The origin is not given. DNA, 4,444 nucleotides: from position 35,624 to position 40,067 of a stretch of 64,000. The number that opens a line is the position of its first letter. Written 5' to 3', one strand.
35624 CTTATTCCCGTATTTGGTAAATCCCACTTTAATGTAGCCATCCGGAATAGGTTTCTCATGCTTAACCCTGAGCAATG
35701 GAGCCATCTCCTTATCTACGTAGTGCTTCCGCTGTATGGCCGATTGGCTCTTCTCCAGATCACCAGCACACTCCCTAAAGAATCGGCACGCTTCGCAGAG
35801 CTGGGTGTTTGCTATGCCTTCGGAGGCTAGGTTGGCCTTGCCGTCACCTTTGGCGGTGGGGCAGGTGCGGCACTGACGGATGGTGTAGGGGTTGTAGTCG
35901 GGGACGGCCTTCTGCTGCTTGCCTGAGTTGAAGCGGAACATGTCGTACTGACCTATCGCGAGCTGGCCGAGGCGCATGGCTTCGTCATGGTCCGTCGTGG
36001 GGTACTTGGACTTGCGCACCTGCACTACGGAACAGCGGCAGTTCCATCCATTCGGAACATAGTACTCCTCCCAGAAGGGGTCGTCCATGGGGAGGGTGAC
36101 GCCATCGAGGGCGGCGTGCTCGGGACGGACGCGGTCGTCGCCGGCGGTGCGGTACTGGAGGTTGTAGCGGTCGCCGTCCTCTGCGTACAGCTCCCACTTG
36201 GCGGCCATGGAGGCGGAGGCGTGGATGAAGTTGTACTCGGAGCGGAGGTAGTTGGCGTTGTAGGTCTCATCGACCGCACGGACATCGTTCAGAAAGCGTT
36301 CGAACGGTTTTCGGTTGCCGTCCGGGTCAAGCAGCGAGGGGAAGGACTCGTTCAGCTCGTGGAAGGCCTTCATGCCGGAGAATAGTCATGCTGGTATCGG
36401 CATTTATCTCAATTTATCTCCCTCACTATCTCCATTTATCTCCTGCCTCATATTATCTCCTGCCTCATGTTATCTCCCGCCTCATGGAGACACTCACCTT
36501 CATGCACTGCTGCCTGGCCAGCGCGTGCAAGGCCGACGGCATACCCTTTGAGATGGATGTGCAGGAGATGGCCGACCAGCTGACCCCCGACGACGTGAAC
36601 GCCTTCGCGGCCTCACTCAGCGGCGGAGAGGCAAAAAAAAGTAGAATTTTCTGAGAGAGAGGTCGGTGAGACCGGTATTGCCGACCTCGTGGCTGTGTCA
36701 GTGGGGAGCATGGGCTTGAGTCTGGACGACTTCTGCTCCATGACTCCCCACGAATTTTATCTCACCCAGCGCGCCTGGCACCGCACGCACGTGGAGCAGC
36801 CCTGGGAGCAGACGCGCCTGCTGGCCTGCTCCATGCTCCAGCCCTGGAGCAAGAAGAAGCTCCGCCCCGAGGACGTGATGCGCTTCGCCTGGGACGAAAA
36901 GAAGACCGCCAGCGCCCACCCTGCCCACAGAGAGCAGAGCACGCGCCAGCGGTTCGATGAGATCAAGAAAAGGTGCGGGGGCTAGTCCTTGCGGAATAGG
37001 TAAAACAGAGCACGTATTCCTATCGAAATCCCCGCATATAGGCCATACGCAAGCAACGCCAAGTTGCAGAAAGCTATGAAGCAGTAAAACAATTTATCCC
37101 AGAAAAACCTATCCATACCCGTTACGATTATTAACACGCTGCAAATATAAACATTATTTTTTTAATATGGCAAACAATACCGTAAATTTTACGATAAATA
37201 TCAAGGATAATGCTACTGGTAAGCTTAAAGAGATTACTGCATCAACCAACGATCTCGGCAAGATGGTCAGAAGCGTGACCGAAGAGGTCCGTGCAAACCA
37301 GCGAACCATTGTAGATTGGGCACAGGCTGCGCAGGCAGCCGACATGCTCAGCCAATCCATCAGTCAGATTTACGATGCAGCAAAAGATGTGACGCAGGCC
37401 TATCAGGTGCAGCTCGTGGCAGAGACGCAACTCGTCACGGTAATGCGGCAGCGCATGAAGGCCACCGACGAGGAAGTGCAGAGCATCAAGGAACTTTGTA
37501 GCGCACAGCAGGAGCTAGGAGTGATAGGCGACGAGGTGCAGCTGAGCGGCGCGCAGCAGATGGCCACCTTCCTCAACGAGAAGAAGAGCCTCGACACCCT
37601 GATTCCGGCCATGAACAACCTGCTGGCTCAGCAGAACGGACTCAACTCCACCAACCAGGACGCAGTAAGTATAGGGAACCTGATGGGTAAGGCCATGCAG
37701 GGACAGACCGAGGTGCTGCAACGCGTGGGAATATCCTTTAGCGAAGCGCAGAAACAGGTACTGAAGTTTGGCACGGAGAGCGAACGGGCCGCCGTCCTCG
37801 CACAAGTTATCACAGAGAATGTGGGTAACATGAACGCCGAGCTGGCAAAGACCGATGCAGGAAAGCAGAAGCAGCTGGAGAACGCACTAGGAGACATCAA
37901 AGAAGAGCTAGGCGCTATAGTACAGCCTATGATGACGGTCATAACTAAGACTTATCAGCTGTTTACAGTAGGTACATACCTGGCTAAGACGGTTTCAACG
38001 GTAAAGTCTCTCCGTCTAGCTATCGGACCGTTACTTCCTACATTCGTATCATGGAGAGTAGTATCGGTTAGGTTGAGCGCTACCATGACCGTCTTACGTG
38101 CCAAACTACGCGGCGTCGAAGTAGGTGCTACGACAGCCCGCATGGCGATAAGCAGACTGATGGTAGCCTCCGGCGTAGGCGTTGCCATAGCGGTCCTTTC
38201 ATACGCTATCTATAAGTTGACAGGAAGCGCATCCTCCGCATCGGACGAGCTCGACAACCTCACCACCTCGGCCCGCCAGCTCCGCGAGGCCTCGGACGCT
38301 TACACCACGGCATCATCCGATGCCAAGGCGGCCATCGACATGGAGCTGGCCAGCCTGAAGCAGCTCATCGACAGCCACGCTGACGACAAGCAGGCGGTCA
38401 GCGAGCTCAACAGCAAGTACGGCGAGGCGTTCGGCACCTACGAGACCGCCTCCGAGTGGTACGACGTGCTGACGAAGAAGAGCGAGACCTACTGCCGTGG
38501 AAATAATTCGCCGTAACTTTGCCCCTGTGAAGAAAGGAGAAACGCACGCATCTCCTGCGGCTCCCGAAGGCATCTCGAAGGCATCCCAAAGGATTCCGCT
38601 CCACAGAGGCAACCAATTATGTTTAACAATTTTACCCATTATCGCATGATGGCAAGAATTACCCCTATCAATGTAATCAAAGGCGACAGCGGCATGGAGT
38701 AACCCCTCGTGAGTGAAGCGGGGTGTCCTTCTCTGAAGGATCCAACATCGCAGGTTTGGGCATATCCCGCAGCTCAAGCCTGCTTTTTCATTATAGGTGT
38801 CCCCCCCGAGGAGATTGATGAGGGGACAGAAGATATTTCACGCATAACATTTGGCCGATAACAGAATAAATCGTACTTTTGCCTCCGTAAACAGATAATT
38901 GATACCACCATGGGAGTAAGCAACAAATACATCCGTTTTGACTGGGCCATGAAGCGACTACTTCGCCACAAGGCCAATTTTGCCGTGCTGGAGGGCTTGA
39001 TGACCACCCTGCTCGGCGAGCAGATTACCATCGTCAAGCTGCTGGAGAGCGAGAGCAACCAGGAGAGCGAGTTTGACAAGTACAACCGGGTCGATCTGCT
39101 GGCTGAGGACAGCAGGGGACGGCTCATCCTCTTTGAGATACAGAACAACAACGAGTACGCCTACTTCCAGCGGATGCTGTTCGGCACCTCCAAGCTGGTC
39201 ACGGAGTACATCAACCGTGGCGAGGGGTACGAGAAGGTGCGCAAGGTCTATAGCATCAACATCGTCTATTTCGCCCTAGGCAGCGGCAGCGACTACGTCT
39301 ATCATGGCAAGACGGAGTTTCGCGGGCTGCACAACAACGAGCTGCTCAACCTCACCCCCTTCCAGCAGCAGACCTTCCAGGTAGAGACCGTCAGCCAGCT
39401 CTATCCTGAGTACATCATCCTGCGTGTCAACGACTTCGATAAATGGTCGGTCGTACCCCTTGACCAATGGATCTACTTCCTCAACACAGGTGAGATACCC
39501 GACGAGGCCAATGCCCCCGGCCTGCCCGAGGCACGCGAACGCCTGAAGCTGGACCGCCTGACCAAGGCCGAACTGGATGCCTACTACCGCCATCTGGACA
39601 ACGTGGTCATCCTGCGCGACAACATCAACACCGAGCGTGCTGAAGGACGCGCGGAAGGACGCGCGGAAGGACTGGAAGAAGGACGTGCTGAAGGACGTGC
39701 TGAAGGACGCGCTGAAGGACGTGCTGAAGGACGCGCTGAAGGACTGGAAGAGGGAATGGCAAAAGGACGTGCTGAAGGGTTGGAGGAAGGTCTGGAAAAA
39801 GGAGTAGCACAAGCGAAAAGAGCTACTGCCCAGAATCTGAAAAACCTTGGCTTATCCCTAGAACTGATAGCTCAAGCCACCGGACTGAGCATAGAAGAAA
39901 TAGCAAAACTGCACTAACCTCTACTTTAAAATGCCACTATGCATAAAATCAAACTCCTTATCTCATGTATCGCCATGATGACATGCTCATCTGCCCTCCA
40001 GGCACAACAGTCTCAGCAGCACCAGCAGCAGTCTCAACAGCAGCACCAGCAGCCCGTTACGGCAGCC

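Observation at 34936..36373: MuF-domain protein with a compositionally foreign C-terminal module plus a downstream small ORF: candidate MuF polymorphic toxin-immunity cassette in Bacteroidota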

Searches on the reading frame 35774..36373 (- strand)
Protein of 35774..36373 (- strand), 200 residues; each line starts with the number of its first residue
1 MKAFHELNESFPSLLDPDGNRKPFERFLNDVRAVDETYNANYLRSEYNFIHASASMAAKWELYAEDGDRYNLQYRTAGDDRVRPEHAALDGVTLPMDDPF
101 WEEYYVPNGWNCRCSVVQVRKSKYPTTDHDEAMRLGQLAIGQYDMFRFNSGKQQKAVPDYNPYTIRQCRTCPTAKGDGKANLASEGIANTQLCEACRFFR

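Call 62: find_related_loci(query=A4, collection=genome_contigs, flank=4000)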
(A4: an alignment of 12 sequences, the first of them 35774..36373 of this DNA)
Query A4 (200 aa) in genome_contigs; peptide patterns used: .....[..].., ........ (x = any residue, [..] = any of these).
342 stretches matched a pattern; 309 encode a relative of the query (tblastn E <= 1e-3); the best 80 are kept; 80 distinct loci.
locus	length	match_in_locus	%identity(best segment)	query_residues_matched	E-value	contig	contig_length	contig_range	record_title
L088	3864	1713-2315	80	1-200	8e-112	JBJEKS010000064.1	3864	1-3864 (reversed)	MAG: Bacteroides sp. isolate PUUB16_bin.045 NODE_15942_length_3864_cov_4.114991, whole genome shotgun sequence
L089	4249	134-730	71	1-199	5e-100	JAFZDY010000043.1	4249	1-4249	MAG: Bacteroidaceae bacterium isolate RGIG7679 Water_buffalos_Rectum-1__c635800, whole genome shotgun sequence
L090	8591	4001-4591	72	1-199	3e-97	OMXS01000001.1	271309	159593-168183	uncultured Prevotellaceae bacterium isolate RUG064 genome assembly, contig: scaffold_0, whole genome shotgun sequence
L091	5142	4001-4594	70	1-200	2e-97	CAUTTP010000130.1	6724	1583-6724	MAG TPA_asm: uncultured Prevotella sp. isolate ERR10228855_bin.18_MetaWRAP_v1.3_MAG genome assembly, contig: ERZ21659581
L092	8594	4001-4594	72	1-200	7e-97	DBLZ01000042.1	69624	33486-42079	MAG TPA_asm: Prevotellaceae bacterium UBA711 UBA711_contig_2056, whole genome shotgun sequence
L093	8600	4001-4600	70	1-200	3e-97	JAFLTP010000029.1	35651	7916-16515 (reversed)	MAG: Muribaculaceae bacterium isolate HAN056 Seq29, whole genome shotgun sequence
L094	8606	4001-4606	71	1-200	6e-97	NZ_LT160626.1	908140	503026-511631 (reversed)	Prevotella phocaeensis strain SN19, whole genome shotgun sequence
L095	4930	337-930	70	1-200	1e-96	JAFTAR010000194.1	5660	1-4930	MAG: Prevotella sp. isolate RGIG3646 Goat_Rumen.Co__c2688893, whole genome shotgun sequence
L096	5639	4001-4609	68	1-198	2e-96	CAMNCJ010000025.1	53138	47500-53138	MAG: uncultured Prevotella sp. isolate SRR873596_bin.160_metaWRAP_v1.3_MAG genome assembly, contig: NODE.1177_length_531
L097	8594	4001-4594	71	1-200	3e-96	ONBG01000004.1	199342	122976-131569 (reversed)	uncultured Prevotella sp. isolate RUG143 genome assembly, contig: scaffold_51, whole genome shotgun sequence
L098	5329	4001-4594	71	1-200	2e-96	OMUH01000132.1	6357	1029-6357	uncultured Prevotella sp. isolate hRUG878 genome assembly, contig: NODE_18857_length_6357_cov_41.0955, whole genome shot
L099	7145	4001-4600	70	1-200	3e-96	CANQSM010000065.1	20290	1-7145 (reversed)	MAG: uncultured Phocaeicola sp. isolate Lapin-021__bin16 genome assembly, contig: Lapin-021__NODE_3018_length_20290_cov_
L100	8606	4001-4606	67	1-200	5e-96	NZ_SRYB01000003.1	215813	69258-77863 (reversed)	Lepagella muris strain NM04_E33 NODE_3_length_215813_cov_690.35, whole genome shotgun sequence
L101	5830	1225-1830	67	1-200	4e-96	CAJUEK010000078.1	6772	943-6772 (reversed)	MAG TPA_asm: uncultured Bacteroidales bacterium isolate MGBC133433 genome assembly, contig: MGBC133433.78, whole genome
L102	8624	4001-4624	70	1-200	7e-96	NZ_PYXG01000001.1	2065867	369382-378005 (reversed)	Prevotella sp. oral taxon 376 strain F0043 scf7180000000008, whole genome shotgun sequence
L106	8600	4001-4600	67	1-200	6e-95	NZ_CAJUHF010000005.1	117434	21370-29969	MAG: uncultured Bacteroides sp. isolate MGBC143234, whole genome shotgun sequence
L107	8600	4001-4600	70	1-200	5e-95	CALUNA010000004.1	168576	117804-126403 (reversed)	MAG: uncultured Bacteroidales bacterium isolate BRZ_RB__bin65 genome assembly, contig: BRZ_RB__NODE_19_length_168576_cov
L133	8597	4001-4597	68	1-200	1e-93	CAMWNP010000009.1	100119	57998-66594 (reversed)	MAG TPA_asm: uncultured Porphyromonadaceae bacterium isolate SRR14411244_bin.1_metawrap_v1.3_MAG genome assembly, contig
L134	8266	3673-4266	68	1-198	1e-93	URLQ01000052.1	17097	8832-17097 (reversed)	uncultured Prevotella sp. isolate UMGS1118 genome assembly, contig: NODE_737_length_17097_cov_3.31334, whole genome shot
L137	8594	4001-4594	69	1-199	1e-93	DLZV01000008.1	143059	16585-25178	MAG TPA_asm: Prevotella sp. isolate UBA10664 contig_437, whole genome shotgun sequence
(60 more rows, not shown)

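Call 67: search_protein_families(library=pfam, proteins=[L137:4598-5080:+, L092:4598-5077:+, L134:4270-4833:+, L100:4598-5146:+, L107:4598-5116:+, L090:4598-5017:+, L089:731-1144:+, L106:4598-5092:+, L091:4598-5083:+, L133:4598-5011:+], max_evalue=1)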
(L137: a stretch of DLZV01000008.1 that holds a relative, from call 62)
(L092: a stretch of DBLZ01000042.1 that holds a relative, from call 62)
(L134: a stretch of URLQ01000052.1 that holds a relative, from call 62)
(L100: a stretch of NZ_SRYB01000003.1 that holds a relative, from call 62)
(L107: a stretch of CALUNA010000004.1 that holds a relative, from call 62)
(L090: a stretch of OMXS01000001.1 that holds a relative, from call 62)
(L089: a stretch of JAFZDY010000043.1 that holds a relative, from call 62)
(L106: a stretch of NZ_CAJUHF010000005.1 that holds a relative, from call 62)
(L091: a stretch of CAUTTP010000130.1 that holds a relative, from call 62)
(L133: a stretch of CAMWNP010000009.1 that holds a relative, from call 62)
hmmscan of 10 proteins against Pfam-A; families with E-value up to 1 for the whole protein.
L137:4598-5080:+ (161 aa): 1 family
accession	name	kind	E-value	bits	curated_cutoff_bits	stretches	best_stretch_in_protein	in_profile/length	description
PF18451.7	CdiA_C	-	0.0015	19.1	26.6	1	82-136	19-76/81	Contact-dependent growth inhibition CdiA C-terminal domain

L092:4598-5077:+ (160 aa): 0 families

L134:4270-4833:+ (188 aa): 0 families

L100:4598-5146:+ (183 aa): 2 families
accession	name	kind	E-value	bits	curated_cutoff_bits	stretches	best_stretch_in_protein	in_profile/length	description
PF18451.7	CdiA_C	-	3.6e-07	30.7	26.6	1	97-132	4-40/81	Contact-dependent growth inhibition CdiA C-terminal domain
PF18396.7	TBK1_ULD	-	0.049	13.9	31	1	44-86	19-60/88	TANK binding kinase 1 ubiquitin-like domain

L107:4598-5116:+ (173 aa): 2 families
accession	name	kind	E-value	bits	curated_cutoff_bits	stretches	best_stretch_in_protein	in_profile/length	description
PF15583.11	Imm68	-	0.037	14.8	29.6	1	21-118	36-124/152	Immunity protein 68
PF06022.16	Cir_Bir_Yir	-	0.086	12.7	25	1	52-94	107-150/259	Plasmodium variant antigen protein Cir/Yir/Bir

L090:4598-5017:+ (140 aa): 0 families

L089:731-1144:+ (138 aa): 2 families
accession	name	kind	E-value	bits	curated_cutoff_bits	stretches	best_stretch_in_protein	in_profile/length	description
PF18798.6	LPD3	-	0.0016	19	27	1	16-118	2-96/114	Large polyvalent protein-associated domain 3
PF07023.17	DUF1315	-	0.012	16.1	25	1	9-37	27-55/82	Protein of unknown function (DUF1315)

L106:4598-5092:+ (165 aa): 1 family
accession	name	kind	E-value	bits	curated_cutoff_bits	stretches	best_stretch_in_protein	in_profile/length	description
PF18451.7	CdiA_C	-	1.2e-05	25.8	26.6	1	61-129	1-71/81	Contact-dependent growth inhibition CdiA C-terminal domain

L091:4598-5083:+ (162 aa): 1 family
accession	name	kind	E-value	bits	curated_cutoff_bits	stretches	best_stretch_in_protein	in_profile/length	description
PF18451.7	CdiA_C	-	0.011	16.4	26.6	1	85-125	4-44/81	Contact-dependent growth inhibition CdiA C-terminal domain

L133:4598-5011:+ (138 aa): 0 families

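Call 84: search_solved_structures(query=L100:4598-5146:+, max_evalue=1, show_alignments=1)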
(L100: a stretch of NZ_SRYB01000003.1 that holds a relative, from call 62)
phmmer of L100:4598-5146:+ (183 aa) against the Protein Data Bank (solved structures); distinct sequences matched with E-value up to 1: 0.

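Call 90: find_homologous_proteins(query=window:35774-36373:-, max_evalue=1e-20)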
Query window:35774-36373:- (200 aa): 549 proteins with E <= 1e-20 among 645 candidates; the best 120 are listed.
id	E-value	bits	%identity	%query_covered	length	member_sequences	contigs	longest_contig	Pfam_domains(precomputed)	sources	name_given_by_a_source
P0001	6.8e-137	472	100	100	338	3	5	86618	PF04233.20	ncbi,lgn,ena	-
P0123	7.9e-92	324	71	100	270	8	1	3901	PF04233.20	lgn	-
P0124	1.7e-91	323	72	99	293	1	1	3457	PF04233.20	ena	-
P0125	1.8e-91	323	71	100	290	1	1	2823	PF04233.20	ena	-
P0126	2.0e-91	323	70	100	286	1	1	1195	PF04233.20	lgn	-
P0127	2.1e-91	323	70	100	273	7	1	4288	PF04233.20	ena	-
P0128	3.1e-91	322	70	100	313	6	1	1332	PF04233.20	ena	-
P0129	2.0e-90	320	70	100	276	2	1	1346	PF04233.20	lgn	-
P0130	2.0e-90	320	69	100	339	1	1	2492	PF04233.20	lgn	-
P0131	7.8e-90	318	73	90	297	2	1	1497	PF04233.20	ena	-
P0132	1.8e-89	317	68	100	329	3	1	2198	PF04233.20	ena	-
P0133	1.8e-89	317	69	100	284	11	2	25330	PF04233.20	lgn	-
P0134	2.5e-89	316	68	100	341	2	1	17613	PF04233.20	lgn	-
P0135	3.2e-89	316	69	99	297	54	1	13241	PF04233.20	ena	-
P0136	6.4e-89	315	68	100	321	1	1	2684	PF04233.20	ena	-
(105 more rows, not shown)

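Call 100: search_protein_families(library=pfam, alignment_id=A7, max_evalue=0.01)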
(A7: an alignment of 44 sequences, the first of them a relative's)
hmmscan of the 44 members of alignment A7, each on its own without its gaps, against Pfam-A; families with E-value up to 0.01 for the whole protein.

A. member 1, L098:4598-5194:+ (199 aa): 0 families

B. families by the number of members that match (of 44 scanned): 1 family
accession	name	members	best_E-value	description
PF18451.7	CdiA_C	20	2.3e-07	Contact-dependent growth inhibition CdiA C-terminal domain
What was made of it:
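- CdiA_C in 20 of 44 distinct tails (call 100).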

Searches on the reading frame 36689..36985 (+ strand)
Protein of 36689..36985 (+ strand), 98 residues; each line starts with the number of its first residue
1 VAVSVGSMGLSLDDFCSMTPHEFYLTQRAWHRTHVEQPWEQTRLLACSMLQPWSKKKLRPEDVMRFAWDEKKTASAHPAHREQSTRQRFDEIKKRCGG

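Call 3: search_protein_families(library=pfam, proteins=[window:36689-36985:+], max_evalue=0.01)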
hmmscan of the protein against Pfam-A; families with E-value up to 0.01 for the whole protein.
window:36689-36985:+ (98 aa): 0 families

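Call 4: search_protein_families(library=phrogs, proteins=[window:36689-36985:+], max_evalue=0.01)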
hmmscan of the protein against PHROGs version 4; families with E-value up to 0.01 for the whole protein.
window:36689-36985:+ (98 aa): 1 family
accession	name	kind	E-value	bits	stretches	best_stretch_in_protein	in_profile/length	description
phrog_16333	-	unknown function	1.7e-15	58.2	1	4-79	2-78/92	-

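Call 59: search_protein_families(library=padloc, proteins=[window:36689-36985:+], max_evalue=0.01)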
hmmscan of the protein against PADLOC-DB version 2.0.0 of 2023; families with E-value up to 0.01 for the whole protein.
window:36689-36985:+ (98 aa): 0 families

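Call 60: search_protein_families(library=ncbifam, proteins=[window:36689-36985:+], max_evalue=0.01)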
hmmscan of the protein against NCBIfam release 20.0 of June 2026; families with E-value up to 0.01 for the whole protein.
window:36689-36985:+ (98 aa): 0 families

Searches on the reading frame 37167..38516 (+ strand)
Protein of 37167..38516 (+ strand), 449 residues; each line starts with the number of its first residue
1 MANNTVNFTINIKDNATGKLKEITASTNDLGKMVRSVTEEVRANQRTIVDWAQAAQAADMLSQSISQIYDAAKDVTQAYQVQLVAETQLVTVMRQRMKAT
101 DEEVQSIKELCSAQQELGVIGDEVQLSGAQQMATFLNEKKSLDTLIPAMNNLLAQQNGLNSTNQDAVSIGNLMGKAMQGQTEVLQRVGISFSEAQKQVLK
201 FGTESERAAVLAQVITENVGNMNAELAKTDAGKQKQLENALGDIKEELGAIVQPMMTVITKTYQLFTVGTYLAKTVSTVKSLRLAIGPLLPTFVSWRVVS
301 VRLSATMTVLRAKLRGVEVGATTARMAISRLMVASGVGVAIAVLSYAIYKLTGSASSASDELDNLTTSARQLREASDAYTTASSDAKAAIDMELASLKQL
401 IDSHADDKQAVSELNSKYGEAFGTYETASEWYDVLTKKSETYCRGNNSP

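Call 3: search_protein_families(library=pfam, proteins=[window:37167-38516:+], max_evalue=0.01)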
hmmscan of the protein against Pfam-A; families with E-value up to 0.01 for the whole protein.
window:37167-38516:+ (449 aa): 0 families

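Call 4: search_protein_families(library=phrogs, proteins=[window:37167-38516:+], max_evalue=0.01)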
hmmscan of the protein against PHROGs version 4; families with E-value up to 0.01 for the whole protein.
window:37167-38516:+ (449 aa): 3 families
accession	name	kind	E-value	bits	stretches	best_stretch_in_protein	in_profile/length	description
phrog_27166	-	tail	2.3e-09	37.1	1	5-269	5-266/751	tail length tape measure protein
phrog_14295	-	unknown function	0.00069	18.4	1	19-443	43-448/1439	-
phrog_21258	-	unknown function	0.0072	17.4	0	64-129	17-81/137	-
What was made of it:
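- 36388..38516 (+): Divergently oriented remnant of a tail module: 88-aa ORF, 98-aa phrog_16333 ORF, and a 449-aa tape-measure-like N-terminal part. PHROG hits (call 4).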

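Call 60: search_protein_families(library=ncbifam, proteins=[window:37167-38516:+], max_evalue=0.01)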
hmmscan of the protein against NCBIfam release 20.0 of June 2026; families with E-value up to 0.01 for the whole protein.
window:37167-38516:+ (449 aa): 0 families

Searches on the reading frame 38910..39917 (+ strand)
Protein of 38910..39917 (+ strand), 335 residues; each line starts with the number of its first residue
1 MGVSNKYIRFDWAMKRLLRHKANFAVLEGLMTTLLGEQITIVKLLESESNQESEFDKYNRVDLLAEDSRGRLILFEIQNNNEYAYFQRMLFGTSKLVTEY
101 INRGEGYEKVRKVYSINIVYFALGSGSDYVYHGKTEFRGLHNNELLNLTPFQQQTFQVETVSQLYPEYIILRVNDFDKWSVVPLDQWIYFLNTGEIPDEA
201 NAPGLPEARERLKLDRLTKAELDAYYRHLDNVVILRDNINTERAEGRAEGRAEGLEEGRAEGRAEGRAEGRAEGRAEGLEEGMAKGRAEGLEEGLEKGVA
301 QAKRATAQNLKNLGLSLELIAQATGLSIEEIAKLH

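Call 3: search_protein_families(library=pfam, proteins=[window:38910-39917:+], max_evalue=0.01)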
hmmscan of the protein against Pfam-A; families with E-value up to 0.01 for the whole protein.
window:38910-39917:+ (335 aa): 2 families
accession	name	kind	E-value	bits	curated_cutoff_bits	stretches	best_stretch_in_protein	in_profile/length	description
PF12784.13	PDDEXK_2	-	6e-22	78.9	27.4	1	10-193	3-176/229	PD-(D/E)XK nuclease family transposase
PF09811.14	Yae1_N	-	1.6e-05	24.9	27.5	0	261-291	4-34/39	Essential protein Yae1, N terminal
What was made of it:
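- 38910..39917 (+): PD-(D/E)XK-family (PDDEXK_2) transposase-like gene flanking the fragment on the other side. PF12784 (call 3).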

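Call 4: search_protein_families(library=phrogs, proteins=[window:38910-39917:+], max_evalue=0.01)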
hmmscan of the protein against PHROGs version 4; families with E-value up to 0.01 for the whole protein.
window:38910-39917:+ (335 aa): 4 families
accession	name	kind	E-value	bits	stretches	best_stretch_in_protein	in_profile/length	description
phrog_3300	-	integration and excision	9.8e-15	55.8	2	11-149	9-139/313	transposase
phrog_4785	-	unknown function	0.00013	23.4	1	250-303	38-91/94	-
phrog_12274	-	unknown function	0.00043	21.3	1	287-331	88-132/138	-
phrog_5416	-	unknown function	0.001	20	1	280-330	9-59/66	-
